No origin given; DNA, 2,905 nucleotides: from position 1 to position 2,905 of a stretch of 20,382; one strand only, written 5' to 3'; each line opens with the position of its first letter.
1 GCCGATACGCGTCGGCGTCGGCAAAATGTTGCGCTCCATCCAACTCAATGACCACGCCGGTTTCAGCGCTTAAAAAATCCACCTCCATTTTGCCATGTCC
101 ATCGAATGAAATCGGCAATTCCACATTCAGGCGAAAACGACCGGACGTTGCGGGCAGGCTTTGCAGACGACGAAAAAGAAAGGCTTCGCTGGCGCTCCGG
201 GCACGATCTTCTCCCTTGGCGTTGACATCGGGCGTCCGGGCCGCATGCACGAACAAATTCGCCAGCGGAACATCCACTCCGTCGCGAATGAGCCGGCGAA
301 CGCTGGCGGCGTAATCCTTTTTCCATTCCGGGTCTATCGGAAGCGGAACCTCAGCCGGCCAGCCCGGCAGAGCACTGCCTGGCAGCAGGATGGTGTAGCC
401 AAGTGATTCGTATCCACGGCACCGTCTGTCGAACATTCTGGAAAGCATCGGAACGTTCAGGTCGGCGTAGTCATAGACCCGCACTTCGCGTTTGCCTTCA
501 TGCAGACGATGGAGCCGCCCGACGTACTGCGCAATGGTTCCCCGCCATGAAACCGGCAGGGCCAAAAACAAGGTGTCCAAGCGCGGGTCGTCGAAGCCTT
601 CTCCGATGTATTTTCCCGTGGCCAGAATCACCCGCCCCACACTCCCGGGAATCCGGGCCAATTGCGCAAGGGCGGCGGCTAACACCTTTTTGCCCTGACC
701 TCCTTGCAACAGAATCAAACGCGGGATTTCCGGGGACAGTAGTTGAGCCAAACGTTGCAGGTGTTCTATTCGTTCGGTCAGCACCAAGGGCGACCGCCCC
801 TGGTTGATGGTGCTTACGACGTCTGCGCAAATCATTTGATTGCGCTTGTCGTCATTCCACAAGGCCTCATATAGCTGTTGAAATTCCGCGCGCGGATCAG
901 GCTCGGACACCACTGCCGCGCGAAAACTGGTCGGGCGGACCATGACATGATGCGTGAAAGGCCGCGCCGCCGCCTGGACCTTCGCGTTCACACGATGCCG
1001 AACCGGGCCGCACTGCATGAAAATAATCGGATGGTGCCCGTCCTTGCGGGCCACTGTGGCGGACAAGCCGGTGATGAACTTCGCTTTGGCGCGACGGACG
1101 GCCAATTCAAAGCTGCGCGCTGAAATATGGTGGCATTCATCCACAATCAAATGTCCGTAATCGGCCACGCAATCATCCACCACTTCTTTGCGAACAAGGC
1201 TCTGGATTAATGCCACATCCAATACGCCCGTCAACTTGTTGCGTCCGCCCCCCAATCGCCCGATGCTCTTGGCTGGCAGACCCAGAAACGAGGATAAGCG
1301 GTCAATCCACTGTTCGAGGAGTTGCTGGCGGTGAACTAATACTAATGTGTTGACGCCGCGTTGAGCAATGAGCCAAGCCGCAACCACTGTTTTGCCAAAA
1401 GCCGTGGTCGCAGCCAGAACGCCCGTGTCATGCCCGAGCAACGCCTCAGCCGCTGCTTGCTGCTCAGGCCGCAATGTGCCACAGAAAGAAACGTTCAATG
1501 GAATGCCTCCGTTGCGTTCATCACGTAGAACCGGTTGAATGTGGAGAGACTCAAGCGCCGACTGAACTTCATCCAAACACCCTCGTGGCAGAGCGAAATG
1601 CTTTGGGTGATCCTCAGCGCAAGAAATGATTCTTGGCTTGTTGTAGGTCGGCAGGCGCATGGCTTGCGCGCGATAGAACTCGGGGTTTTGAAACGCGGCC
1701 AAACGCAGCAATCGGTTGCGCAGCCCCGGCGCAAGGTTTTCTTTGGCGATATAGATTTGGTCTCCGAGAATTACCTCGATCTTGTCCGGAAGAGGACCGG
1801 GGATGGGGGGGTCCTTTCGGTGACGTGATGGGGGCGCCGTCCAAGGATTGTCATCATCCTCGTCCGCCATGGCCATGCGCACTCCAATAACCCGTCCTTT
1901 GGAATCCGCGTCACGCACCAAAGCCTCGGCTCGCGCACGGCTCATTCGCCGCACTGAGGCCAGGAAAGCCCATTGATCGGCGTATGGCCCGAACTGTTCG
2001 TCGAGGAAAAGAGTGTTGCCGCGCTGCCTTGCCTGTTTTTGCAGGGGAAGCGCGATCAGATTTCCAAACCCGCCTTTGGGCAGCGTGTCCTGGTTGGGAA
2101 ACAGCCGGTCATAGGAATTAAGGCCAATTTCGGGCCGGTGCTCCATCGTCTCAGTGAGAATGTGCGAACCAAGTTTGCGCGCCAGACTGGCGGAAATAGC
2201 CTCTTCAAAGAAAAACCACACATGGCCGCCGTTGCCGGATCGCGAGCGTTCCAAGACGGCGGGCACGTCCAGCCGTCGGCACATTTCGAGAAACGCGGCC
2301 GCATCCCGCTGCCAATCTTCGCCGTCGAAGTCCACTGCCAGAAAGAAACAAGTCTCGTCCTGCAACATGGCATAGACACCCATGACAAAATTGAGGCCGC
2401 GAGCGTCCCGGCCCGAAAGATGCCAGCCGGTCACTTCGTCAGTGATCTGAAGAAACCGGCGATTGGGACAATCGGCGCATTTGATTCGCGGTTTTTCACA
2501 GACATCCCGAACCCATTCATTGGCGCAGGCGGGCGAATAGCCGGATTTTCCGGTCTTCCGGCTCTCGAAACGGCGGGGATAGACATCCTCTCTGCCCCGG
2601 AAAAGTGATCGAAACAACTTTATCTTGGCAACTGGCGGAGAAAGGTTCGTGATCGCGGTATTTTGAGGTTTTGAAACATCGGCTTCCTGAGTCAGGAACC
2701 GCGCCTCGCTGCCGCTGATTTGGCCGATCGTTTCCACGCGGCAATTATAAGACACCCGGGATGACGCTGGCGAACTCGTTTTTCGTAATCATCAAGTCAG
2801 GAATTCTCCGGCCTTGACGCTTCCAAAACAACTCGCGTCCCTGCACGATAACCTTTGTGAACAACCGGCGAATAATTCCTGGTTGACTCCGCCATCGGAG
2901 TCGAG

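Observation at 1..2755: Single polypeptide combining a zinc ribbon, an AEP-like primase-polymerase domain, an SF2 DEAH helicase and a DUF559 endonuclease-fold domain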

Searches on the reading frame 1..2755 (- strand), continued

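Call 14: find_encoding_contigs(protein=P0001, flank=10000, max_places=3)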
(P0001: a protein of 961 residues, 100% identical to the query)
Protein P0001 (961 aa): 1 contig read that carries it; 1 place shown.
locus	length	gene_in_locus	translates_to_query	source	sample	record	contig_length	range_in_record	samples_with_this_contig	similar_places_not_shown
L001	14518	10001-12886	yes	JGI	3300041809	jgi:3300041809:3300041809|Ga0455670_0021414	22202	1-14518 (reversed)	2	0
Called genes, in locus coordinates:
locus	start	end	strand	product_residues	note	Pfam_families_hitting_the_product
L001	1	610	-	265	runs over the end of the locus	PF00005:ABC_tran, PF13304:AAA_21 (weak)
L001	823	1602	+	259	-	-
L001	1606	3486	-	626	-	PF01336:tRNA_anti-codon, PF00152:tRNA-synt_2, PF01409:tRNA-synt_2d (weak)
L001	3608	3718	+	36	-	-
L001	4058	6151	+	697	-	PF01145:Band_7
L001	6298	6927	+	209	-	PF03702:AnmK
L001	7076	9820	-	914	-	PF00176:SNF2-rel_dom, PF00270:DEAD (weak), PF04851:ResIII, PF00271:Helicase_C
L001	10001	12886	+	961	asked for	PF22548:AEP-TOTE, PF04851:ResIII, PF00270:DEAD, PF04480:DUF559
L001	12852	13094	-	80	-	PF13173:AAA_14 (weak)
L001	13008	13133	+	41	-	-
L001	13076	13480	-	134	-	PF12971:NAGLU_N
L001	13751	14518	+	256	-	?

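Call 23: search_solved_structures(query=P0001, max_evalue=0.01)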
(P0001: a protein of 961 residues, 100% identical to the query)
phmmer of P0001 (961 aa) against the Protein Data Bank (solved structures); distinct sequences matched with E-value up to 0.01: 9.
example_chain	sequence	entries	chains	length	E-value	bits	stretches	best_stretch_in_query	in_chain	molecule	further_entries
6p4f_A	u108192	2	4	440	7.7e-15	57.2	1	422-586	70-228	DNA-dependent ATPase XPBII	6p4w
5tnu_A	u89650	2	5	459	8.5e-15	57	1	422-586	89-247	DNA-dependent ATPase XPBII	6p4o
6p66_A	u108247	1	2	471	1.3e-10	43.1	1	421-573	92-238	DNA repair protein RAD25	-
2fwr_A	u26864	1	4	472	1.4e-10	43.1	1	421-573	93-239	DNA repair protein RAD25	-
2fz4_A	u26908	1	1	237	5.3e-10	41.2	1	421-571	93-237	DNA repair protein RAD25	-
7nqd_A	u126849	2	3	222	5.7e-09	37.8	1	119-276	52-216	TPR_REGION domain-containing protein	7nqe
6jde_B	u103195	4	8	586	6.1e-09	37.6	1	421-759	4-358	Putative DNA repair helicase RadD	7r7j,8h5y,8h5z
7nqf_A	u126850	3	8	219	7.5e-09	37.4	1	119-275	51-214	TPR_REGION domain-containing protein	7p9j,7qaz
7clg_A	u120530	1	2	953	0.00012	23.4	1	436-756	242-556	Putative helicase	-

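Call 25: find_encoding_contigs(protein=P0017, flank=10000, max_places=2)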
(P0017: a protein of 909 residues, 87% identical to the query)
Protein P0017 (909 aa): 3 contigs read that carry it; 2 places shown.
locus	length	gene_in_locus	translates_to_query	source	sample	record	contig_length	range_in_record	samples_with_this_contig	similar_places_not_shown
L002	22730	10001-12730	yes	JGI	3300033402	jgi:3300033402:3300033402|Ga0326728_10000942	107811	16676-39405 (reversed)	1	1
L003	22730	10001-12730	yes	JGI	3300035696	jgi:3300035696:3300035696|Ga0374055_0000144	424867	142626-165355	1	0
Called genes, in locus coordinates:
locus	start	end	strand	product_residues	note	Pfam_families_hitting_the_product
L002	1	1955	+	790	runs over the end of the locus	PF23914:TPR_CcmH_CycH (weak), PF13432:TPR_16 (weak), PF07719:TPR_2 (weak), PF13424:TPR_12 (weak), PF13428:TPR_14 (weak), PF13414:TPR_11 (weak), PF14559:TPR_19, PF13432:TPR_16, +11 more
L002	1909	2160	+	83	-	-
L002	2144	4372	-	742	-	PF22848:ASD1_dom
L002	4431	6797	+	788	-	PF14498:Glyco_hyd_65N_2, PF22124:Glyco_hydro_95_cat, PF21307:Glyco_hydro_95_C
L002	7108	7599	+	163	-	PF04008:Adenosine_kin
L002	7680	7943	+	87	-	-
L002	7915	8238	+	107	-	-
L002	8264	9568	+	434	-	PF00657:Lipase_GDSL, PF13472:Lipase_GDSL_2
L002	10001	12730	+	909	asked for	PF22548:AEP-TOTE, PF04851:ResIII, PF00270:DEAD, PF04480:DUF559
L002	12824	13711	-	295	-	PF07963:N_methyl (weak), PF07596:SBP_bac_10 (faint)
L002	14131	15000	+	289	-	PF03976:PPK2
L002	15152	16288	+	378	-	-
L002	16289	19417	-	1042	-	PF02811:PHP, PF07733:DNA_pol3_alpha, PF17657:DNA_pol3_finger, PF14579:HHH_6, PF01336:tRNA_anti-codon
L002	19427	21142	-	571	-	PF00817:IMS, PF11799:IMS_C (faint)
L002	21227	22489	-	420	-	PF01208:URO-D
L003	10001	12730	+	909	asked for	PF22548:AEP-TOTE, PF04851:ResIII, PF00270:DEAD, PF04480:DUF559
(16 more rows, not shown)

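Call 26: find_encoding_contigs(protein=P0079, flank=10000, max_places=2)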
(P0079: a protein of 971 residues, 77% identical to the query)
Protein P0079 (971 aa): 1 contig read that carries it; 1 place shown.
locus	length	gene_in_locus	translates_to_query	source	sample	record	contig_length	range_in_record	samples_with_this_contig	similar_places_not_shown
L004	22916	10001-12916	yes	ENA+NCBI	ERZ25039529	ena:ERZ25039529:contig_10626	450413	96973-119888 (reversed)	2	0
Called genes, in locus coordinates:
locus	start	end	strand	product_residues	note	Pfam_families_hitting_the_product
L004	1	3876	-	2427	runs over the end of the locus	PF11721:Malectin, PF12951:PATR, PF13385:Laminin_G_3, PF12951:PATR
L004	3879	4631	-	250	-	-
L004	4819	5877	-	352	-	PF04140:ICMT, PF04191:PEMT, PF14340:DUF4395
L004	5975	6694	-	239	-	PF01790:LGT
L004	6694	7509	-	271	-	-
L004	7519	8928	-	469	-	PF23545:Zn_ribbon_HMPTM, PF04055:Radical_SAM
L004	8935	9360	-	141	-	-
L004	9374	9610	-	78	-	-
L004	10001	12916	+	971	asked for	PF22548:AEP-TOTE, PF18741:MTES_1575 (faint), PF00270:DEAD, PF04851:ResIII, PF04480:DUF559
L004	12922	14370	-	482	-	PF07929:PRiA4_ORF3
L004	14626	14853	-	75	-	PF11127:YgaP-like_TM (weak)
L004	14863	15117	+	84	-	-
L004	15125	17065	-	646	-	PF02776:TPP_enzyme_N, PF00205:TPP_enzyme_M, PF02775:TPP_enzyme_C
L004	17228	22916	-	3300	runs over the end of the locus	-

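Call 27: find_encoding_contigs(protein=P0006, flank=10000, max_places=2)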
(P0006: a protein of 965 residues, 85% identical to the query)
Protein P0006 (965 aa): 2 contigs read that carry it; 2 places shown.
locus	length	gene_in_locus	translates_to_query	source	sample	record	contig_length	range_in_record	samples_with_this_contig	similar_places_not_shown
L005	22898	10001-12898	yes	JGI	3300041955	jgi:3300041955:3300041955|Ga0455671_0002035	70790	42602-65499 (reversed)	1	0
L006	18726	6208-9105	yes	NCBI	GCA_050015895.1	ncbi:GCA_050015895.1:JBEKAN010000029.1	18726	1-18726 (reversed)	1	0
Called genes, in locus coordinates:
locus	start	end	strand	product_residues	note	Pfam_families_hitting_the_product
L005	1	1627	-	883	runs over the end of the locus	PF00521:DNA_topoisoIV, PF03989:DNA_gyraseA_C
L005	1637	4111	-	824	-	PF02518:HATPase_c, PF00204:DNA_gyraseB, PF01751:Toprim, PF00986:DNA_gyraseB_C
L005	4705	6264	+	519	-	-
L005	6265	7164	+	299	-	PF07929:PRiA4_ORF3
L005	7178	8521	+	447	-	PF21810:DUF6880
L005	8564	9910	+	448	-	PF07929:PRiA4_ORF3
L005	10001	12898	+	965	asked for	PF22548:AEP-TOTE, PF00270:DEAD, PF04851:ResIII, PF04480:DUF559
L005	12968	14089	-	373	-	-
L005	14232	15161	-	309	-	PF01370:Epimerase, PF16363:GDP_Man_Dehyd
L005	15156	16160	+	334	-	-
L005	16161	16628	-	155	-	PF05685:Uma2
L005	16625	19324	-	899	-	PF00005:ABC_tran (faint), PF02463:SMC_N (faint), PF03193:RsgA_GTPase (faint), PF13191:AAA_16 (faint), PF13401:AAA_22 (faint), PF13481:AAA_25 (faint), PF13555:AAA_29 (faint), PF17760:UvrA_inter, +3 more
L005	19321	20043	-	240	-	PF03167:UDG (weak)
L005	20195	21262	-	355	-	PF08240:ADH_N, PF16912:Glu_dehyd_C (weak), PF00107:ADH_zinc_N, PF13602:ADH_zinc_N_2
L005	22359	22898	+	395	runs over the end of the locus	PF13385:Laminin_G_3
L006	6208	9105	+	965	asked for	PF22548:AEP-TOTE, PF00270:DEAD, PF04851:ResIII, PF04480:DUF559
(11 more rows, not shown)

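Call 30: search_protein_families(library=pfam, proteins=[P0001, L001:12852-13094:-, L001:13076-13480:-, L001:13751-14518:+], max_evalue=0.1)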
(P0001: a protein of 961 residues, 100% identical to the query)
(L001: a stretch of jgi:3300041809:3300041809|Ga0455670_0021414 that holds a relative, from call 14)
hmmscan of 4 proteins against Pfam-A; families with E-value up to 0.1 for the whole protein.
P0001 (961 aa): 8 families
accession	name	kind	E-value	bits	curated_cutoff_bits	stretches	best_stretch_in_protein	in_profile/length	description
PF22548.2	AEP-TOTE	-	6.5e-100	333.9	27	1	38-271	2-228/230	TOTE conflict system, Archaeo-Eukaryotic Primase domain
PF04851.21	ResIII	-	6.7e-19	68.8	22.5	1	421-563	3-163/164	Type III restriction enzyme, res subunit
PF04480.18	DUF559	-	6e-12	45.8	20.6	1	882-951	42-108/109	Protein of unknown function (DUF559)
PF00270.35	DEAD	-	1.2e-09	38.5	26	1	424-564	2-162/167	DEAD/DEAH box helicase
PF18741.7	MTES_1575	-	0.00031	21.2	38.2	1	892-951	37-96/96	REase_MTES_1575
PF13401.12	AAA_22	-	0.0072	17.1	27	1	439-551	8-109/130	AAA domain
PF01896.25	DNA_primase_S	-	0.032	15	26.8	0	136-238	4-154/163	DNA primase small subunit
PF10881.14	DUF2726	-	0.034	14.3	24.7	1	895-947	73-123/126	Protein of unknown function (DUF2726)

L001:12852-13094:- (80 aa): 2 families
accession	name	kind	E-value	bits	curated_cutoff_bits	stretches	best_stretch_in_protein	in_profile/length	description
PF13173.12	AAA_14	-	1.2e-05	25.8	27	1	4-52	2-54/129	AAA domain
PF13191.12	AAA_16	-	0.0076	17.2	32.6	1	4-33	24-63/167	AAA ATPase domain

L001:13076-13480:- (134 aa): 1 family
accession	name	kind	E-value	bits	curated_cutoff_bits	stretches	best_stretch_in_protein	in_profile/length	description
PF12971.12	NAGLU_N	-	6.9e-21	74.3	28.3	1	31-110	3-81/82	Alpha-N-acetylglucosaminidase (NAGLU) N-terminal domain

L001:13751-14518:+ (256 aa): 2 families
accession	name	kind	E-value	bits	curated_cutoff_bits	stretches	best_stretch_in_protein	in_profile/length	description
PF13089.11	PP_kinase_N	-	1.5e-40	138.2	23.8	1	13-118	1-106/107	Polyphosphate kinase N-terminal domain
PF02503.22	PP_kinase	-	2.9e-40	138.4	31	1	130-255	4-130/183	Polyphosphate kinase middle domain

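Call 33: search_protein_representatives(protein=P0001)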
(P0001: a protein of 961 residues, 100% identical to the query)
Query: 961 residues. Proteins with E-value up to 0.001 (for the whole library): 32832; up to 1e-10: 17674; up to 1e-30: 3800. The best 150 are listed.
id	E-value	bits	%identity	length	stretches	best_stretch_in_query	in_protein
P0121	0.0e+00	1400.9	66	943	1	27-959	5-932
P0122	0.0e+00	1198.0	63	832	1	124-953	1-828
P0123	9.3e-295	996.9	59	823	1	20-788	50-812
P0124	1.5e-289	979.6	56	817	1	14-783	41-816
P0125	4.0e-281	951.8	48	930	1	37-947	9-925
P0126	3.1e-269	912.4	48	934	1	29-954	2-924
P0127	7.0e-258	874.8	53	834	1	36-782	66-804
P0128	6.8e-253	858.3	68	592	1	388-956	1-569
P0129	3.1e-247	839.6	64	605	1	32-591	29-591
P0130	1.7e-246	837.1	51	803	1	9-783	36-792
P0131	1.5e-243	827.4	52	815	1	32-783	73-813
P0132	1.3e-240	817.7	52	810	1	20-784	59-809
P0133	2.9e-237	806.6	51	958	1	27-788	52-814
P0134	5.4e-235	799.1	47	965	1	33-952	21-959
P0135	2.0e-232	790.6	50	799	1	28-784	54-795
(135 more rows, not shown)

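Call 41: search_dna_similar(query=P0001, collection=plasmids, mode=protein, max_rows=30, max_evalue=1e-20)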
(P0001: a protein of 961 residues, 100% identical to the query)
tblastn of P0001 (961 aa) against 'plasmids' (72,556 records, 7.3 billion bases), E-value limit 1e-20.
Records with a match: 122; places in all: 132; records where one place covers at least 80% of the query: 30.
Best place of each record, by identity: <60% 122.
By first word of the organism name: Acinetobacter 12; Escherichia 11; Sinorhizobium 10; Rhizobium 6; Dinoroseobacter 6; Bacillus 6; Bradyrhizobium 5; Lacticaseibacillus 4; Klebsiella 4; Paracoccus 3; and 38 more.
By predicted mobility (MOB-suite, as given by PLSDB): conjugative 51; non-mobilizable 45; mobilizable 26.
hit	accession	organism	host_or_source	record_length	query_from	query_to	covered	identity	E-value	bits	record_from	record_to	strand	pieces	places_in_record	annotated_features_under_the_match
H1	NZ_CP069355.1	Microvirga sp. VF16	Vachellia farnesiana,Cell culture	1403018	17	783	80%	59.0%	0e+0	880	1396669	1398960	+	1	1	none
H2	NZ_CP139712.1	Sulfitobacter sp. OXR-159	Bacterial Culture,hydrothermal vent ...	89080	6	783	81%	56.9%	0e+0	860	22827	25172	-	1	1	DEAD/DEAH box helicase family protein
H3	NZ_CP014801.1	Salipiger profundus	single cell,environmental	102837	6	804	83%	55.3%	0e+0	854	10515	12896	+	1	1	DEAD/DEAH box helicase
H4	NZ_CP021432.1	Yoonia vestfoldensis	Skeletonema marinoi strain RO5AC,Cell ...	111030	6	783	81%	56.1%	0e+0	860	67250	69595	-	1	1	DEAD/DEAH box helicase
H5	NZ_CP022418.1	Pseudosulfitobacter pseudonitzschiae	Skeletonema marinoi strain RO5AC,Cell ...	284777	6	783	81%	56.0%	0e+0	860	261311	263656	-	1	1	DEAD/DEAH box helicase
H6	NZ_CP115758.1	Paracoccus sp. SCSIO 75233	cell culture,sediment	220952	22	783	79%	56.9%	0e+0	855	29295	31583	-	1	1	DEAD/DEAH box helicase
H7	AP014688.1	Bradyrhizobium diazoefficiens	Glycine max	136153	7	794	82%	55.1%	0e+0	863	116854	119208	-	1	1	type III restriction protein res subunit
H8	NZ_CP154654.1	Alloyangia pacifica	-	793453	13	783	80%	56.3%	0e+0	872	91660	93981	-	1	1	DEAD/DEAH box helicase family protein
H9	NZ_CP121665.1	Rhizobium sp. CB3090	Gliricidia sp.,cell culture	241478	29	793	80%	56.6%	0e+0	866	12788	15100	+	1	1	DEAD/DEAH box helicase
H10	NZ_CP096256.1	Bradyrhizobium barranii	Glycine max cv. AC Glengarry,Cell ...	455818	7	783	81%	55.7%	0e+0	865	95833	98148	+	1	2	DEAD/DEAH box helicase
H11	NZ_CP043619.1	Pukyongiella litopenaei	Penaeus vannamei (shrimp),cultured ...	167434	22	783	79%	56.7%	0e+0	861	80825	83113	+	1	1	DEAD/DEAH box helicase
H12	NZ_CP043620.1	Pukyongiella litopenaei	Penaeus vannamei (shrimp),cultured ...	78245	22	783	79%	56.7%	0e+0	861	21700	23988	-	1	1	DEAD/DEAH box helicase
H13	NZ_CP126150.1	Sagittula sp. MA-2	Cell culture,Coastal seawater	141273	22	783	79%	56.7%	0e+0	859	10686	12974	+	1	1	DEAD/DEAH box helicase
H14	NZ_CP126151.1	Sagittula sp. MA-2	Cell culture,Coastal seawater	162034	22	783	79%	56.7%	0e+0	859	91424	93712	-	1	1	DEAD/DEAH box helicase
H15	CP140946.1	Sinorhizobium meliloti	Medicago lupulina,whole organism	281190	1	789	82%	54.6%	0e+0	864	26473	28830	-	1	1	DEAD/DEAH box helicase family protein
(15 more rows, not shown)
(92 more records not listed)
